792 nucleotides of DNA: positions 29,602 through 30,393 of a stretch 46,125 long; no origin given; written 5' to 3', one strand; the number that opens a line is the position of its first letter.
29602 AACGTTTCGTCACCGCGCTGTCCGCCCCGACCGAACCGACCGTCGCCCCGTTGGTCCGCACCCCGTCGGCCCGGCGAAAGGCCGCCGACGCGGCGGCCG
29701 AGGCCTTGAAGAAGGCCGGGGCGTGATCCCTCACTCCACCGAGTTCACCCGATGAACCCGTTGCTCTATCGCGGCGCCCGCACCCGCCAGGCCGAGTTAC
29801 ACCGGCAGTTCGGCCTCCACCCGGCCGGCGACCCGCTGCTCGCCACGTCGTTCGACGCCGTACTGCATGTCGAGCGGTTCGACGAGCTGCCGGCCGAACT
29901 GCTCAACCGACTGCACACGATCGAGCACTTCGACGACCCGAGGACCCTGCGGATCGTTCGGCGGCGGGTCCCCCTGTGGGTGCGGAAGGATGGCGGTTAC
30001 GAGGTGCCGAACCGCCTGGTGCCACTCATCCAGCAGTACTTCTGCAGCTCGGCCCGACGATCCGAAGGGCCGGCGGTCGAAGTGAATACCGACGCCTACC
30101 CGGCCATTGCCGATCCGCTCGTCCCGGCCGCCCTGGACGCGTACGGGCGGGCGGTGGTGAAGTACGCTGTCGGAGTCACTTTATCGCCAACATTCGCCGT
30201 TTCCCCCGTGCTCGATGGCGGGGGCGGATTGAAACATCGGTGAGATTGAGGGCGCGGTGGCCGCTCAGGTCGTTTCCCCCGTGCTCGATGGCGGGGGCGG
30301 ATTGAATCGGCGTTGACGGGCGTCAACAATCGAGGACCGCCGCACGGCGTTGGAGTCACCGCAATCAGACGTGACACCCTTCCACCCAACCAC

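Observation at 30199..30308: Solitary two-repeat CRISPR mini-array with no cas genes in 46 kb, embedded in an MGE-like islet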

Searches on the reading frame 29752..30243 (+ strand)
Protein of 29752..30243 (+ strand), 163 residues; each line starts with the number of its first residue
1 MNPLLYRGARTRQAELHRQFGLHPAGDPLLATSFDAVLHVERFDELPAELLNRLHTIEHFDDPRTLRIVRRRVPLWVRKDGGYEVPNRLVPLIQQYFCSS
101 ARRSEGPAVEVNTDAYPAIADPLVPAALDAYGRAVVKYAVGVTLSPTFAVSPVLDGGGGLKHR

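Call 9: search_protein_families(library=pfam, proteins=[window:29752-30243:+], max_evalue=0.01)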
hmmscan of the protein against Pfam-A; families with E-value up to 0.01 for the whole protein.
window:29752-30243:+ (163 aa): 0 families

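Call 14: find_encoding_contigs(protein=window:29752-30243:+, flank=10000, max_places=6)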
Protein window:29752-30243:+ (163 aa): no gene with exactly this product is on record in the collection.

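Call 23: find_homologous_proteins(query=window:29752-30243:+, max_evalue=0.001)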
Query window:29752-30243:+ (163 aa): 1 proteins with E <= 0.001 among 316 candidates.
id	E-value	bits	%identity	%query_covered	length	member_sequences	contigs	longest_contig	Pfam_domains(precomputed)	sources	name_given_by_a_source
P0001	2.2e-104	365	100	100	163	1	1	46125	-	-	-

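Call 24: search_protein_families(library=phrogs, proteins=[window:29752-30243:+], max_evalue=0.01)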
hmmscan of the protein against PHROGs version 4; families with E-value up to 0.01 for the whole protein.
window:29752-30243:+ (163 aa): 0 families

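Call 25: search_protein_families(library=padloc, proteins=[window:29752-30243:+], max_evalue=0.01)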
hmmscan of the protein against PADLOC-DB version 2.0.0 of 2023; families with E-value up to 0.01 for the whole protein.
window:29752-30243:+ (163 aa): 0 families

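Call 82: search_protein_representatives(protein=window:29752-30243:+)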
Query: 163 residues. Proteins with E-value up to 0.001 (for the whole library): 7; up to 1e-10: 4; up to 1e-30: 2. The best 7 are listed.
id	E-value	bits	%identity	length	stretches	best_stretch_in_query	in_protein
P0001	6.9e-105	364.7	100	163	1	1-163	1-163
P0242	1.8e-37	145.4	54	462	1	1-145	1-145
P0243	2.3e-28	115.8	53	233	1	19-143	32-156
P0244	5.7e-24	101.5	47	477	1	3-144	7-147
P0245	1.0e-05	42.2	35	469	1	3-142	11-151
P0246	1.6e-05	41.5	76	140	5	145-162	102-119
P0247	2.3e-04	37.8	32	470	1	4-147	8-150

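Call 84: search_protein_families(library=pfam, proteins=[P0242, P0243, P0244, P0245, P0247], max_evalue=0.01)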
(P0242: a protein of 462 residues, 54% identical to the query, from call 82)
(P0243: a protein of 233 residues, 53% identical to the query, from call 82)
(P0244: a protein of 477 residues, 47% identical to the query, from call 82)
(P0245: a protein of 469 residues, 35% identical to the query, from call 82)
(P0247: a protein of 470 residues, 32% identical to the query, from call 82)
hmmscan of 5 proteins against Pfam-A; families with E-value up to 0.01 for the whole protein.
P0242 (462 aa): 0 families

P0243 (233 aa): 0 families

P0244 (477 aa): 1 family
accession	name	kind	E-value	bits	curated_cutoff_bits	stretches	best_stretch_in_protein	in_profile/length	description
PF20179.3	MSS51_C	-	0.0083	16.3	27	0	188-252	92-153/185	MSS51 C-terminal domain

P0245 (469 aa): 0 families

P0247 (470 aa): 0 families

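Call 85: find_encoding_contigs(protein=P0242, flank=10000, max_places=4)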
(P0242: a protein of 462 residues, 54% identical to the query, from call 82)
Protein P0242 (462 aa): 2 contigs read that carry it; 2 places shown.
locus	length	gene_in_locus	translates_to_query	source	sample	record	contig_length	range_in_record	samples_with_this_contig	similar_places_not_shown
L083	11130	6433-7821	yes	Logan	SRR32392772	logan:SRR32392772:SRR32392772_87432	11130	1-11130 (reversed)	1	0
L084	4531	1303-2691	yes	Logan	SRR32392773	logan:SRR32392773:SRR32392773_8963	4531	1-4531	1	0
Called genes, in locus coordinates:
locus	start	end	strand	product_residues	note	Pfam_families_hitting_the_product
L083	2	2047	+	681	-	?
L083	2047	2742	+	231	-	PF01988:VIT1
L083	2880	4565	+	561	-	PF14690:Zn_ribbon_ISL3 (weak), PF01610:DDE_Tnp_ISL3, PF13936:HTH_38 (faint)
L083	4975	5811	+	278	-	-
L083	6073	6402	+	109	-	PF07618:DUF1580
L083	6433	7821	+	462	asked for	-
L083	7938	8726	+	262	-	PF00078:RVT_1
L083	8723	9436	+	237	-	-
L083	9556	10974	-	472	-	PF22590:Cas3-like_C_2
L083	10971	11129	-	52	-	?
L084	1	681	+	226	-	?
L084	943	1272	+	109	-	PF07618:DUF1580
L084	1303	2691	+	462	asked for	-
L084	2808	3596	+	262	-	PF00078:RVT_1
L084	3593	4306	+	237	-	-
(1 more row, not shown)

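Call 91: search_protein_families(library=padloc, proteins=[L083:4975-5811:+, L083:6073-6402:+, L083:6433-7821:+, L083:7938-8726:+, L083:8723-9436:+, L083:9556-10974:-], max_evalue=0.01)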
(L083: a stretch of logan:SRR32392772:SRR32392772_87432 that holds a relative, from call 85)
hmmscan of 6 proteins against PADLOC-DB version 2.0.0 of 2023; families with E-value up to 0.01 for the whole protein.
L083:4975-5811:+ (278 aa): 0 families

L083:6073-6402:+ (109 aa): 0 families

L083:6433-7821:+ (462 aa): 0 families

L083:7938-8726:+ (262 aa): 14 families
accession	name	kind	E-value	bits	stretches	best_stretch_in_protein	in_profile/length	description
PDLC01136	RT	-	1.9e-35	120.6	1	33-235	3-199/263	RT (reverse transcriptase)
PDLC02063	Cas1_IIIb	-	1.7e-21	74.4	1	54-230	26-208/617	-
PDLC03766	Drt9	-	1.6e-12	45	1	74-234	70-227/488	DRT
PDLC03688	HEase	-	4.7e-11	40.1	1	57-254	53-249/599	homing endonuclease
PDLC03778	RT_UG39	-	3.5e-09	34.2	2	199-232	280-313/541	DRT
PDLC01607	RT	-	6.2e-09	34.3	1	97-233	1-100/161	"CAS-I,CAS-II,CAS-III,CAS-IV,CAS-V,CAS-VI; acquisition_associated"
PDLC03749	RT_UG13a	-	1.5e-05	22.2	1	29-128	10-109/589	DRT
PDLC03758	RT_UG20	-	2.9e-05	21.3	1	73-217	45-200/511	DRT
PDLC03760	RT_UG22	-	4.5e-05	20.7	1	74-216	42-171/476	DRT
PDLC03761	RT_UG23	-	8.7e-05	19.3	1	58-228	24-205/489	DRT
PDLC03779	RT_UG4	-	0.00028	18.1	1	70-241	32-200/307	DRT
PDLC03771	RT_UG32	-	0.00052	16.8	1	61-229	54-229/521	DRT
PDLC03698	HEase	-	0.0014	14.6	1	77-226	295-450/834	homing endonuclease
PDLC03765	RT_UG27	-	0.0072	13.3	1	77-180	43-147/420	DRT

L083:8723-9436:+ (237 aa): 0 families

L083:9556-10974:- (472 aa): 24 families
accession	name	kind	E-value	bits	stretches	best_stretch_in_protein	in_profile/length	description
PDLC01769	Cas3g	-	4.8e-136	453.5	1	5-421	4-367/836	-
PDLC01309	Cas3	-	4.6e-90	300.9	1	8-420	2-331/710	CAS-I-U; effector_G3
PDLC00939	Cas3g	-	8.9e-86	286.7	2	162-419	121-386/864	"CRISPR-associated helicase Cas3, subtype Dpsyc"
PDLC01770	Cas3g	-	1.7e-52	176.9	2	136-429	69-347/733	-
PDLC01761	Cas3b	-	1.3e-18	65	1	310-429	430-541/705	-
PDLC01252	Cas3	-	1.2e-17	62.4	1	260-424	147-288/324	CAS-I; effector_G3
PDLC01710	Cas3a1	-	4.1e-17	59.9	1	311-419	432-540/745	Cas3_1_CAS-I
PDLC00938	Cas3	-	1.4e-15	55.4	1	310-420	203-316/358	CRISPR-associated helicase Cas3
PDLC01767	Cas3e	-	2.4e-15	54.1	1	313-432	410-525/680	-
PDLC01765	Cas3c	-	2.5e-14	51.1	1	225-422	295-463/612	-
PDLC01762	Cas3b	-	6.8e-13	46.1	1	309-421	432-535/692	-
PDLC02079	Cas3b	-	1.6e-12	44.4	1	320-428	423-534/691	-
PDLC01759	Cas3b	-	1.1e-08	32.3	1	315-415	431-529/711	-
PDLC01757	Cas3b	-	3.2e-08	30.6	1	320-420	390-490/676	-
PDLC01766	Cas3c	-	6.6e-08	29.2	1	325-425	749-844/1009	-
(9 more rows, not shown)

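Call 92: find_encoding_contigs(protein=P0244, flank=10000, max_places=4)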
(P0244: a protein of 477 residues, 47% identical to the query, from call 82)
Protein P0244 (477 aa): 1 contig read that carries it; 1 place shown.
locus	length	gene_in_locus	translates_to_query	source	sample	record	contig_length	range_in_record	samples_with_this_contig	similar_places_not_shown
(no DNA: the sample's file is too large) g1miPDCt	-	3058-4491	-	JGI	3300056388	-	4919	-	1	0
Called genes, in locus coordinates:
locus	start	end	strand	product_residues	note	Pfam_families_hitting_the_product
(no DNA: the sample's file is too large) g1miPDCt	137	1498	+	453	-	PF00589:Phage_integrase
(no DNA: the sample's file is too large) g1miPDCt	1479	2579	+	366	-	-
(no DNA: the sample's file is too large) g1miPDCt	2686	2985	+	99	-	PF12728:HTH_17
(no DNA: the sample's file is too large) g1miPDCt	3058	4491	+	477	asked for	-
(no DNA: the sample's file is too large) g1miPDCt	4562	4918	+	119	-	?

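Call 94: find_related_loci(query=A2, collection=viral_contigs, flank=10000)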
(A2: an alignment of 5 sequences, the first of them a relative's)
Query A2 (462 aa) in viral_contigs; peptide patterns used: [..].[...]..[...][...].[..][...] (x = any residue, [..] = any of these).
211 stretches matched a pattern, but none encodes a relative of the query by tblastn (E <= 1e-3).

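Call 103: search_protein_families(library=pfam, proteins=[L083:7938-8726:+, L083:8723-9436:+, L083:4975-5811:+, L083:6073-6402:+], max_evalue=0.01)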
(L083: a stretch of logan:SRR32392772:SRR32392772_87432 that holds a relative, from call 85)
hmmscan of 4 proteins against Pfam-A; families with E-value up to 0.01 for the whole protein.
L083:7938-8726:+ (262 aa): 1 family
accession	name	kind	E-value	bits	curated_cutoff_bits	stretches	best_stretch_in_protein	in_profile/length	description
PF00078.32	RVT_1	-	7.3e-16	58.9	29.6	1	97-233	1-139/205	Reverse transcriptase (RNA-dependent DNA polymerase)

L083:8723-9436:+ (237 aa): 0 families

L083:4975-5811:+ (278 aa): 0 families

L083:6073-6402:+ (109 aa): 1 family
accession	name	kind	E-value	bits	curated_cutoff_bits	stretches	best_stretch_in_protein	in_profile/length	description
PF07618.16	DUF1580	-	5e-10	39.3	24.4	1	18-74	6-55/57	Protein of unknown function (DUF1580)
